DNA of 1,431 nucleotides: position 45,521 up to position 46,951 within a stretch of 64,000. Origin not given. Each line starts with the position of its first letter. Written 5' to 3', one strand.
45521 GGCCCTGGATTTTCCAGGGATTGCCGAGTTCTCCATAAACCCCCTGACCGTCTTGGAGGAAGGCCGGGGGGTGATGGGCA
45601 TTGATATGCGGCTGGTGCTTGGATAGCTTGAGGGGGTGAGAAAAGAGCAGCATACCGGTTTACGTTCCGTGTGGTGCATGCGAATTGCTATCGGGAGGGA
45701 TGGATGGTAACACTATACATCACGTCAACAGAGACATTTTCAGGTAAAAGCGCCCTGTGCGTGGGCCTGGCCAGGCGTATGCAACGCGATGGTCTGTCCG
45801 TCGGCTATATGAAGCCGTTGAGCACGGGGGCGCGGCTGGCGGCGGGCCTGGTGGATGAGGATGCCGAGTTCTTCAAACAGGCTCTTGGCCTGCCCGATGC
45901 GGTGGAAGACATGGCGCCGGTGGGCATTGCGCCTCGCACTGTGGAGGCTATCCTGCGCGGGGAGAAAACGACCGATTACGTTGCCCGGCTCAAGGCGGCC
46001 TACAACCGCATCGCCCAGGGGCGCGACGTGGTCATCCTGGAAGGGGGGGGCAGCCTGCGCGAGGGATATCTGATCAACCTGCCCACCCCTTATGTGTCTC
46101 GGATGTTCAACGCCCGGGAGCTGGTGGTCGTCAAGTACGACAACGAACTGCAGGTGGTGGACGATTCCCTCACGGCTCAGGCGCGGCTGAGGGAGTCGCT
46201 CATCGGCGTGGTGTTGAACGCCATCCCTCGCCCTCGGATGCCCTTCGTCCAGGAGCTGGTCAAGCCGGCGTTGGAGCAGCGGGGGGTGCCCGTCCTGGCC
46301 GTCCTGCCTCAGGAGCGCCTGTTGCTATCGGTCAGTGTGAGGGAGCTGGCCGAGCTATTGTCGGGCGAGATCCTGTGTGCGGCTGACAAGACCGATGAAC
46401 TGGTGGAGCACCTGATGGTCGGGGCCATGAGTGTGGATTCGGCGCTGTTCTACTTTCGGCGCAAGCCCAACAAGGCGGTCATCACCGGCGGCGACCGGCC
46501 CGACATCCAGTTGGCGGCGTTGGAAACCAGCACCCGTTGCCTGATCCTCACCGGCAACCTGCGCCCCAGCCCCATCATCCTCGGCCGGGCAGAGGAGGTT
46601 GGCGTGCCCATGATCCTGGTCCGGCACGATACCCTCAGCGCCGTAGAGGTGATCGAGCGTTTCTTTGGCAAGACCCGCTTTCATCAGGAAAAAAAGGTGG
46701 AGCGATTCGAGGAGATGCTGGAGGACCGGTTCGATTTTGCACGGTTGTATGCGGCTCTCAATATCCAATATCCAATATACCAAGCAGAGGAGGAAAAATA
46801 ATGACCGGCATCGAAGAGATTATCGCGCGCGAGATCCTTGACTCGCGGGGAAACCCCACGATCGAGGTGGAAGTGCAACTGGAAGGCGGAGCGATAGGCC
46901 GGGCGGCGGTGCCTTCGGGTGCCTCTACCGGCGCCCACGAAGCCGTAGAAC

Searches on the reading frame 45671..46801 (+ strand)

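Call 3: search_protein_families(library=pfam, proteins=[window:45671-46801:+], max_evalue=0.01)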
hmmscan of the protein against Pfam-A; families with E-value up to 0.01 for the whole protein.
window:45671-46801:+ (376 aa): 3 families
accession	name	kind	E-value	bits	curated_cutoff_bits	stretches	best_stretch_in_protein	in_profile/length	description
PF07085.17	DRTGG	-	6.6e-31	106.7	25.2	1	225-331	1-105/105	DRTGG domain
PF13500.12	AAA_26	-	1.6e-23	84.1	27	1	14-218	2-194/198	AAA domain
PF01656.29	CbiA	-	6.7e-05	23.3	25.4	1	17-215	3-112/125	CobQ/CobB/MinD/ParA nucleotide binding domain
